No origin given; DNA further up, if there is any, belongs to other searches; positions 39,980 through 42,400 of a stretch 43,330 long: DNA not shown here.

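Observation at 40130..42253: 707-aa cobalamin-domain radical SAM enzyme as a glycan-locus gene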

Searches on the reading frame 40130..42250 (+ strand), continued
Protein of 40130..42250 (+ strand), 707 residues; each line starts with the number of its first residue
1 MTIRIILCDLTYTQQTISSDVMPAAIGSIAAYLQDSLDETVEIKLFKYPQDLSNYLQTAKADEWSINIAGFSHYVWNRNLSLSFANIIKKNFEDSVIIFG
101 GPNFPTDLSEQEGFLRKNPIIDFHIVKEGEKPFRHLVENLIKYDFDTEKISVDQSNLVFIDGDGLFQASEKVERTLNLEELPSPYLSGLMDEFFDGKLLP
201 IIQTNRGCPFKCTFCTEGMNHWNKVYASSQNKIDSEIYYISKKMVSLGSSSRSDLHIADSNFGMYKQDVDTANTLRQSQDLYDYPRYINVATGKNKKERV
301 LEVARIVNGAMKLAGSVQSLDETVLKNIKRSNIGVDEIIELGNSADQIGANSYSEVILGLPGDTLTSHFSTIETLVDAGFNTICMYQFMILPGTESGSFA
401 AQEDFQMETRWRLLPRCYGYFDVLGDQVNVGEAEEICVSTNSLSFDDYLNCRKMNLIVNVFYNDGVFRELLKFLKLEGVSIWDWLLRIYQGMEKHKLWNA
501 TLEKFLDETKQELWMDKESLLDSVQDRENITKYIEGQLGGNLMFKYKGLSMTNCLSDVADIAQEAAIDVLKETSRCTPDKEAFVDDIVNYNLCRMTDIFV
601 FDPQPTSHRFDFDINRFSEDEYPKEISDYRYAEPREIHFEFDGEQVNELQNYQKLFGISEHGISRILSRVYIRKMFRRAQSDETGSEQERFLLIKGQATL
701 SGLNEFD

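Call 40: search_protein_families(library=ncbifam, proteins=[L065:6448-7188:+, L024:15274-16359:+, L052:5859-7022:+, L049:8719-9876:+, L024:7498-8451:+, L012:7311-8735:+, L020:8920-9981:+, L076:19474-21114:+], max_evalue=0.00001)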
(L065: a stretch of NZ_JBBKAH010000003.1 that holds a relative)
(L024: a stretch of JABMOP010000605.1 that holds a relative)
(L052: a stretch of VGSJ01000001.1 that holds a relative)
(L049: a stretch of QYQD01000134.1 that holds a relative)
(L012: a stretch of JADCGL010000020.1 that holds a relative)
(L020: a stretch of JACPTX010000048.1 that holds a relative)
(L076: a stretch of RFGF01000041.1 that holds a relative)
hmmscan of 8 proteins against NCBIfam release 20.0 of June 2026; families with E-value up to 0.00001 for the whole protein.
L065:6448-7188:+ (247 aa): 6 families
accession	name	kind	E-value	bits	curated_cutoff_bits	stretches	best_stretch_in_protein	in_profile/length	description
TIGR03584.1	PseF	equivalog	2.7e-34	118.7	205.7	1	15-236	2-219/222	pseudaminic acid cytidylyltransferase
NF003952.0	PRK05450.1-5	subfamily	6.8e-13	48.3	193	1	12-154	2-136/250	3-deoxy-manno-octulosonate cytidylyltransferase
NF009905.0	PRK13368.1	subfamily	3.9e-12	46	255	1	13-158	3-138/243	3-deoxy-manno-octulosonate cytidylyltransferase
NF003950.0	PRK05450.1-3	subfamily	9e-10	38.3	234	1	12-161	2-139/248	3-deoxy-manno-octulosonate cytidylyltransferase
NF003948.0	PRK05450.1-1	equivalog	9.9e-10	38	281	1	11-162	4-147/248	3-deoxy-manno-octulosonate cytidylyltransferase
TIGR00466.1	kdsB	equivalog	3.9e-08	33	155.2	1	16-161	6-142/241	3-deoxy-manno-octulosonate cytidylyltransferase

L024:15274-16359:+ (362 aa): 4 families
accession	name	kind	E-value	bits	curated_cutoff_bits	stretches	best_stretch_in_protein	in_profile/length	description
TIGR03569.1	NeuB_NnaB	equivalog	3.1e-97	325.6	399.65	1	41-356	1-329/329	N-acetylneuraminate synthase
TIGR03586.1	PseI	equivalog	5.5e-66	223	340.25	2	106-355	80-326/327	pseudaminic acid synthase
TIGR01361.1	DAHP_synth_Bsub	equivalog_domain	8.7e-07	28.6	267.75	1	112-254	85-234/260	3-deoxy-7-phosphoheptulonate synthase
NF006421.0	PRK08673.1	subfamily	6.2e-06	25.7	335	0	119-282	161-330/338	3-deoxy-7-phosphoheptulonate synthase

L052:5859-7022:+ (388 aa): 2 families
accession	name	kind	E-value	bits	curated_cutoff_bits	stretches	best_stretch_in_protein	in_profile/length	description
TIGR03568.1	NeuC_NnaA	equivalog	8.1e-107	357.3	235.9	1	11-372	2-365/365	UDP-N-acetylglucosamine 2-epimerase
TIGR00236.1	wecB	equivalog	4e-31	108.5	210.15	1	12-374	3-364/366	non-hydrolyzing UDP-N-acetylglucosamine 2-epimerase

L049:8719-9876:+ (386 aa): 5 families
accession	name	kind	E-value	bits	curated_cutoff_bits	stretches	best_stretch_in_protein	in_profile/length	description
NF041015.1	UDPsulfquin_syn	equivalog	1.7e-137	458.5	575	1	1-382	1-384/384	UDP-sulfoquinovose synthase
TIGR01179.1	galE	equivalog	6.2e-12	45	262.3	1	2-149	1-126/332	UDP-glucose 4-epimerase GalE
TIGR01181.1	dTDP_gluc_dehyt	equivalog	1.4e-10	40.8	365.1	1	66-285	50-238/321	dTDP-glucose 4,6-dehydratase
NF007956.0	PRK10675.1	subfamily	5.3e-08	32.4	394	1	1-132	1-113/338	UDP-glucose 4-epimerase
NF007582.0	PRK10217.1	equivalog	3.2e-07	29.8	698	1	2-313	3-277/355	dTDP-glucose 4,6-dehydratase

L024:7498-8451:+ (318 aa): 21 families
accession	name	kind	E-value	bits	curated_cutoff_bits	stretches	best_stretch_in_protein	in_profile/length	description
TIGR01327.1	PGDH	equivalog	5.7e-50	170.6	454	1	56-312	53-301/525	phosphoglycerate dehydrogenase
NF008759.0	PRK11790.1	equivalog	3.6e-42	144.5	404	1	56-308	67-313/410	phosphoglycerate dehydrogenase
NF005069.0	PRK06487.1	equivalog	7.4e-39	133.7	448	1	54-298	58-297/320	2-hydroxyacid dehydrogenase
NF009714.1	PRK13243.1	equivalog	9.8e-36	123.7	455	1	43-305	45-306/332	glyoxylate reductase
NF006263.0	PRK08410.1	equivalog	2.6e-31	109.2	389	1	55-298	53-293/311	D-2-hydroxyacid dehydrogenase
NF005387.0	PRK06932.1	equivalog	8.4e-30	103.8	492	1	56-292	56-290/314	2-hydroxyacid dehydrogenase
NF005750.0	PRK07574.1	equivalog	1.5e-28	100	329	1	54-297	103-342/386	NAD-dependent formate dehydrogenase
NF000492.1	vanH_gen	exception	1.9e-28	99.5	540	1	72-295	73-294/312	D-lactate dehydrogenase VanH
NF000371.1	vanH_Agroup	exception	6e-26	91.4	700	1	69-300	75-304/322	VanH-A/VanH-Pt family D-lactate dehydrogenase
NF006374.0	PRK08605.1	subfamily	4.8e-24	85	356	1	108-293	107-303/332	D-lactate dehydrogenase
NF000128.1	vanH-Sc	exception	8.7e-24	84.2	650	1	72-261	93-277/337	D-lactate dehydrogenase VanH-Sc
NF041369.1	Dhydh_Halo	equivalog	6.5e-23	81.4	400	1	108-310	93-293/305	D-2-hydroxyacid dehydrogenase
NF001309.0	PRK00257.1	equivalog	2.6e-22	79.3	434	1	149-315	118-281/379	4-phosphoerythronate dehydrogenase PdxB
NF000112.1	vanH-Amyco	exception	1.2e-21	77.4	625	1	72-261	102-286/348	VanH-AOV family D-lactate dehydrogenase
NF000151.1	vanH-Ac1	exception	4.1e-21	75.7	750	1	71-298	108-334/351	D-lactate dehydrogenase VanH-Ac1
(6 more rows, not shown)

L012:7311-8735:+ (475 aa): 0 families

L020:8920-9981:+ (354 aa): 39 families (the best 25 are shown)
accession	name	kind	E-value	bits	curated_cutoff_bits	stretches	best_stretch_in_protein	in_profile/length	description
TIGR04317.1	W_rSAM_matur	equivalog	1.5e-32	113.1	380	1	56-232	6-179/349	tungsten cofactor oxidoreductase radical SAM maturase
TIGR04321.1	spiroSPASM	subfamily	1.2e-28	100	250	1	47-326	224-502/510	spiro-SPASM protein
TIGR04311.1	rSAM_Geo_metal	subfamily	5.7e-28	98.1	400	1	52-222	1-171/423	radical SAM/SPASM family putative metalloenzyme maturase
TIGR02668.1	moaA_archaeal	equivalog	1.6e-21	76.6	325.25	1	54-232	10-181/303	GTP 3',8-cyclase MoaA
NF001199.0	PRK00164.2-1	equivalog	8e-20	71.2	231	1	55-224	13-174/308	GTP 3',8-cyclase MoaA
NF045574.1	sacti_mat_StsB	exception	1.7e-18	66.7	625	1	60-264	102-299/466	StsB family radical SAM/SPASM domain sactipeptide maturase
TIGR02666.1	moaA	equivalog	3e-18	65.9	284.05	1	49-243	5-198/336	GTP 3',8-cyclase MoaA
TIGR03962.1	mycofact_rSAM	equivalog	9.8e-18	64.4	265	1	53-235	11-183/339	mycofactocin radical SAM maturase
NF033640.1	N_Twi_rSAM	subfamily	1.7e-17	63.6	170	2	49-190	106-265/398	twitch domain-containing radical SAM protein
TIGR04545.1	rSAM_ahbD_hemeb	equivalog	2.5e-15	56.8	500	1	59-176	5-119/339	heme b synthase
NF045646.2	rSAM_Se_TrsS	equivalog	8e-15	54.3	490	1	58-182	90-214/441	radical SAM (seleno)protein TrsS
TIGR04055.1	rSAM_NirJ2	equivalog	2.8e-14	53.4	500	1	61-220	7-156/326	putative heme d1 biosynthesis radical SAM protein NirJ2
TIGR04546.1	rSAM_ahbC_deAc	equivalog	7.1e-14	51.4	650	1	61-182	46-164/390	12,18-didecarboxysiroheme deacetylase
TIGR04347.1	pseudo_SAM_Halo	equivalog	2.9e-13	49.9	525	1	60-169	44-150/390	TIGR04347 family pseudo-SAM/SPASM protein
TIGR02109.1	PQQ_syn_pqqE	equivalog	4e-13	49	381.35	1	52-224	5-168/358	pyrroloquinoline quinone biosynthesis protein PqqE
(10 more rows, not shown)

L076:19474-21114:+ (547 aa): 29 families (the best 25 are shown)
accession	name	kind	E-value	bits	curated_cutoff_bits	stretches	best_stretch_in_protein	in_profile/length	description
NF050148.1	rSAM_ApyD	equivalog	1.4e-58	198.8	750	1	29-388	24-390/645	RiPP biosynthesis radical SAM protein ApyD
TIGR03471.1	HpnJ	equivalog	5.2e-53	180.6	577.6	1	5-393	6-389/472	hopanoid biosynthesis associated radical SAM protein HpnJ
TIGR02026.1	BchE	equivalog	6.8e-49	167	481.35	1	22-428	14-418/497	magnesium-protoporphyrin IX monomethyl ester anaerobic oxidative cyclase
TIGR04072.2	rSAM_ladder_B12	equivalog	1.5e-36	126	360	1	30-393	18-374/443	lipid biosynthesis B12-binding/radical SAM protein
TIGR04385.1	B12_rSAM_cofa1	equivalog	3.2e-36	125.5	450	1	30-375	20-371/438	B12 lower ligand biosynthesis radical SAM protein BzaD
NF038361.1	rSAM_Sden_1168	equivalog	5.8e-36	124.2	575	1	29-394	84-476/560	Sden_1168 family B12-binding radical SAM P-methyltransferase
NF033070.1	rSAM_AprD4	equivalog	3e-32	112.1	500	1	166-393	164-392/456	AprD4 family radical SAM diol-dehydratase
TIGR03975.1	rSAM_ocin_1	subfamily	2.7e-31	108.7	281.85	1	61-365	119-427/606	RiPP maturation radical SAM C-methyltransferase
TIGR04367.1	HpnR_B12_rSAM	equivalog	4.5e-31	107.9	650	1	30-389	22-371/490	hopanoid C-3 methylase HpnR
TIGR04479.1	bcpD_PhpK_rSAM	subfamily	1.2e-30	106.3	600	1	36-368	78-409/504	PhpK family radical SAM P-methyltransferase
TIGR04013.1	B12_SAM_MJ_1487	hypoth_equivalog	1.1e-25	90.3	251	1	62-390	34-356/382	TIGR04013 family B12-binding domain/radical SAM domain-containing protein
TIGR04014.1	B12_SAM_MJ_0865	equivalog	3.7e-23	82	360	1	39-397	20-364/434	methyl-coenzyme M reductase glutamine C-methyltransferase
TIGR04295.1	B12_rSAM_oligo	hypoth_equivalog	1.7e-19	69.8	400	1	5-325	4-318/422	TIGR04295 family B12-binding domain-containing radical SAM protein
TIGR04190.1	B12_SAM_Ta0216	equivalog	2.4e-16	59.4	500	1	84-367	94-393/554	TIGR04190 family B12-binding domain/radical SAM domain protein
NF040546.1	rSAM_CUAEP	equivalog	4.7e-16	58.5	500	1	29-368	12-341/468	CUAEP/CCAEP-tail radical SAM (seleno)protein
NF033712.0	B12_rSAM_KedN5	subfamily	2.1e-11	42.8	700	1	67-357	58-359/624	KedN5 family methylcobalamin-dependent radical SAM C-methyltransferase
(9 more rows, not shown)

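Call 51: search_dna_similar(query=window:40130-42250:+, collection=plasmids, mode=protein, max_evalue=1e-20, max_rows=30)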
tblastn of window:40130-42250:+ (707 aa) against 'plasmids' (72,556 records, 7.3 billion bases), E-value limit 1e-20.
Records with a match: 14; places in all: 14; records where one place covers at least 80% of the query: 3.
Best place of each record, by identity: <60% 14.
By first word of the organism name: Sinorhizobium 6; Streptomyces 3; Azospirillum 2; Streptantibioticus 2; Tistrella 1.
By predicted mobility (MOB-suite, as given by PLSDB): conjugative 7; non-mobilizable 4; mobilizable 3.
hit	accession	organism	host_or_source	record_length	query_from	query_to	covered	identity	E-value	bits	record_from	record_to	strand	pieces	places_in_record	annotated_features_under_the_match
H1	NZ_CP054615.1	Azospirillum oryzae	cell culture,soil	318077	1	677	96%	37.9%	4e-154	502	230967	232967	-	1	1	radical SAM protein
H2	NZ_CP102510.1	Streptomyces sp. NBC_00162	bacterial isolate,soil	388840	12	666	93%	25.3%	3e-48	191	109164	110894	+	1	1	radical SAM protein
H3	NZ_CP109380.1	Streptomyces sp. NBC_01546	-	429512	12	666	93%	25.1%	2e-47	189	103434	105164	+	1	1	radical SAM protein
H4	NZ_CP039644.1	Azospirillum sp. TSA2s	Soil,rice paddy soil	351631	22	496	67%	27.9%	2e-46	186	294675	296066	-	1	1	radical SAM protein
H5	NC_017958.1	Tistrella mobilis KA081020-065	-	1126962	10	525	73%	23.8%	2e-29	133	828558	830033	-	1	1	record has no annotation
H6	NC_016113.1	Streptantibioticus cattleyicolor NRRL 8057 = DSM 46488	-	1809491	46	475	61%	27.0%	8e-36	153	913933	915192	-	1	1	none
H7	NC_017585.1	Streptantibioticus cattleyicolor NRRL 8057 = DSM 46488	-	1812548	46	475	61%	27.0%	8e-36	153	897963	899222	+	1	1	none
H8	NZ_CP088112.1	Sinorhizobium medicae WSM1115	cell culture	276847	21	391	52%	27.8%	4e-30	135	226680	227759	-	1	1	cobalamin-dependent protein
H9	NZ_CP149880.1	Sinorhizobium medicae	Medicago sativa,Cell Culture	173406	21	391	52%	27.8%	4e-30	135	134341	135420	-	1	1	cobalamin-dependent protein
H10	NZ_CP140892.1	Sinorhizobium medicae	Medicago lupulina,whole organism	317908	21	391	52%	27.6%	5e-29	132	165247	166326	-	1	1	cobalamin-dependent protein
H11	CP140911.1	Sinorhizobium medicae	Medicago lupulina,whole organism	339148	21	391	52%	27.6%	5e-29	132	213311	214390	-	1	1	hypothetical protein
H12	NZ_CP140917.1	Sinorhizobium medicae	Medicago lupulina,whole organism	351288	21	391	52%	27.6%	5e-29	132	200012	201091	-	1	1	cobalamin-dependent protein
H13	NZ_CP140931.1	Sinorhizobium medicae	Medicago lupulina,whole organism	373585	21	391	52%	27.6%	5e-29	132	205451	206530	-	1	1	cobalamin-dependent protein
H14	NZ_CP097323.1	Streptomyces sp. RerS4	root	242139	67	395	47%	28.1%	3e-25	120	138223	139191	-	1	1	KedN5 family methylcobalamin-dependent radical SAM C-methyltransferase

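Call 52: get_annotated_region(hit=H1, flank=15000)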
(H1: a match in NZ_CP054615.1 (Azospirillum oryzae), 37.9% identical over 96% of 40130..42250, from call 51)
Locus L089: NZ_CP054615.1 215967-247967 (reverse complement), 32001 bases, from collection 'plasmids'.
description: Azospirillum oryzae strain KACC 14407 plasmid unnamed1, complete sequence
organism: Azospirillum oryzae (NCBI taxid 286727)
taxonomy: Bacteria; Pseudomonadota; Alphaproteobacteria; Rhodospirillales; Azospirillaceae; Azospirillum; Azospirillum oryzae
host: -; source: cell culture,soil; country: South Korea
typing (MOB-suite, as given by PLSDB): non-mobilizable; replicon rep_cluster_1806
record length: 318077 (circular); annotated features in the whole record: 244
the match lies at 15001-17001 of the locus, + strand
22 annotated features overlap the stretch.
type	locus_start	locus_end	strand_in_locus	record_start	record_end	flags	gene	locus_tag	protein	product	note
CDS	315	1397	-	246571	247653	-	-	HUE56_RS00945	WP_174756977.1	class I SAM-dependent methyltransferase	-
CDS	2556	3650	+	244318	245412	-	-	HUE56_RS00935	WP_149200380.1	ketoacyl-ACP synthase III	-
CDS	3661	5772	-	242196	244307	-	-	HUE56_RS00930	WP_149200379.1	hypothetical protein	-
CDS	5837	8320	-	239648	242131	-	-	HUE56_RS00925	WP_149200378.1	radical SAM protein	-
CDS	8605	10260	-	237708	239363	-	-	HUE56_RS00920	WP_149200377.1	hypothetical protein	-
CDS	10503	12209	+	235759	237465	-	-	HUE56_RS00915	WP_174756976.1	carbamoyltransferase C-terminal domain-containing protein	-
CDS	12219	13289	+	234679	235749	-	-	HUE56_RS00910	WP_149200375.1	GNAT family N-acetyltransferase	-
CDS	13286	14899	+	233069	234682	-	-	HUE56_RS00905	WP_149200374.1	hypothetical protein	-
CDS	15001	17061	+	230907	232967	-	-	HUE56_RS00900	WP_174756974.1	radical SAM protein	-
CDS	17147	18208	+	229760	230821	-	-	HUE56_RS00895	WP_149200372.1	radical SAM protein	-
CDS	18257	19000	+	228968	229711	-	-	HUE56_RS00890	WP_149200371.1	hypothetical protein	-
CDS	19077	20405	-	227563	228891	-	-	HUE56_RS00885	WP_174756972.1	class I SAM-dependent methyltransferase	-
CDS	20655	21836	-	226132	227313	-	-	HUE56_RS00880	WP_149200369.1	radical SAM protein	-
CDS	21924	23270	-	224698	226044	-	-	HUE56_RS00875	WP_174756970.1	tetratricopeptide repeat protein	-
CDS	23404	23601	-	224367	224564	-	-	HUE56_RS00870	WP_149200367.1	hypothetical protein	-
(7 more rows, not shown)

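Call 53: search_protein_representatives(protein=window:40130-42250:+)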
Query: 707 residues. Proteins with E-value up to 0.001 (for the whole library): 8314; up to 1e-10: 3160; up to 1e-30: 1151. The best 150 are listed.
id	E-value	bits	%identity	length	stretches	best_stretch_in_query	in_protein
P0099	4.8e-204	696.3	46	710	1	4-706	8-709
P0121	2.4e-197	674.2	47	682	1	5-680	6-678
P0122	1.1e-194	665.4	45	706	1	3-706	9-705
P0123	3.6e-185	633.9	46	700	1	4-687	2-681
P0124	1.1e-178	612.5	42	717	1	4-681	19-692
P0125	2.9e-173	594.6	42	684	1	5-679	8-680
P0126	8.1e-173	593.1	43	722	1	4-680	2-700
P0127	1.1e-172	592.6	41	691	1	3-680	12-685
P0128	3.1e-172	591.2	44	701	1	5-686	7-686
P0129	1.1e-171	589.4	40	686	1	4-679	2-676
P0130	7.0e-170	583.4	42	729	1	2-682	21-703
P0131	6.5e-169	580.2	41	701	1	3-679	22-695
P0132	2.1e-166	571.9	42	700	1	5-684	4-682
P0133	4.8e-166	570.7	42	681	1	4-680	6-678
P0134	7.7e-166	570.1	42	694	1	4-683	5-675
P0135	3.2e-161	554.8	44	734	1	5-683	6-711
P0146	6.7e-145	500.9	37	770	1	5-682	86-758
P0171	2.9e-123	429.3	35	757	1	3-687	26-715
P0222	7.7e-104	365.2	34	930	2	202-683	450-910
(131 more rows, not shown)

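Call 54: list_cluster_members(proteins=[P0022, P0033, P0048, P0062, P0066, P0040, P0076, P0078, P0084, P0092])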
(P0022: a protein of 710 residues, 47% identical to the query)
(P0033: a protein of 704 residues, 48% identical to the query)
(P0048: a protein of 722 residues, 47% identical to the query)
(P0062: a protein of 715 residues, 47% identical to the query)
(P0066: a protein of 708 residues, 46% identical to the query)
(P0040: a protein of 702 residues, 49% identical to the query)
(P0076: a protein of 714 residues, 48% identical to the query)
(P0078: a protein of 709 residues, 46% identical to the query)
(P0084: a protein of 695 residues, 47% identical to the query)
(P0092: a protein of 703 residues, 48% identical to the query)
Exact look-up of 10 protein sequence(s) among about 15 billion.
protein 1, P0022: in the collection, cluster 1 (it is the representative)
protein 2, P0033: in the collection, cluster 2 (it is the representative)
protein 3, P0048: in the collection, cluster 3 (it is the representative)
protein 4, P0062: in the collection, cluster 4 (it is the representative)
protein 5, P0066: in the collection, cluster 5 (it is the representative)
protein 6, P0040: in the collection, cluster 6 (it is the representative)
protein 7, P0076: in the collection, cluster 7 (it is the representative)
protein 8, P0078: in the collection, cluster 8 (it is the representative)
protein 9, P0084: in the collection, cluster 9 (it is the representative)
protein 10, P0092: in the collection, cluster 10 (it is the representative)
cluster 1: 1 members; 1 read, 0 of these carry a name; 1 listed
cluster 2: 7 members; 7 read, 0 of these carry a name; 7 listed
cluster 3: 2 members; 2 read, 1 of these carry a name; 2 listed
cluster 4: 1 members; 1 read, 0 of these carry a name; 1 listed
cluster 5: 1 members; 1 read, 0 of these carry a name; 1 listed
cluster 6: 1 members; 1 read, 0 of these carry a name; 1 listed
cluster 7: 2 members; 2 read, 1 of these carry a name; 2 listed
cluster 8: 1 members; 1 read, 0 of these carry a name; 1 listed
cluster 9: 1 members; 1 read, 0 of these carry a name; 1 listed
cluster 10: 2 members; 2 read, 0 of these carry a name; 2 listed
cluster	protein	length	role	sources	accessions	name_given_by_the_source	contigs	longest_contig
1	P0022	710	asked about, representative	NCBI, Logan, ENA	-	-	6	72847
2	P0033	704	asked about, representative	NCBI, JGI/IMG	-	-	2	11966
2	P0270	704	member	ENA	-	-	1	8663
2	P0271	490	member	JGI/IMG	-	-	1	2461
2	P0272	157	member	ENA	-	-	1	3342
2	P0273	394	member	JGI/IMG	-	-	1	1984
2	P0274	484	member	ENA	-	-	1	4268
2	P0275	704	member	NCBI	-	-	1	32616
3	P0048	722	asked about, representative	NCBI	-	-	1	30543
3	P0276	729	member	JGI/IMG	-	radical SAM superfamily enzyme YgiQ (UPF0313 family)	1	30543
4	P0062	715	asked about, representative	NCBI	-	-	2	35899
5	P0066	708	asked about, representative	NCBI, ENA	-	-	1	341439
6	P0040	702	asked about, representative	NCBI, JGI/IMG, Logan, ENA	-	-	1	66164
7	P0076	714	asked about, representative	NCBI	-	-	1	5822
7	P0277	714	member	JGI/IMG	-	radical SAM superfamily enzyme YgiQ (UPF0313 family)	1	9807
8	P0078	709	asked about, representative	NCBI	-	-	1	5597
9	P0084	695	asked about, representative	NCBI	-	-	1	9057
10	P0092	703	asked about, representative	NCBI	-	-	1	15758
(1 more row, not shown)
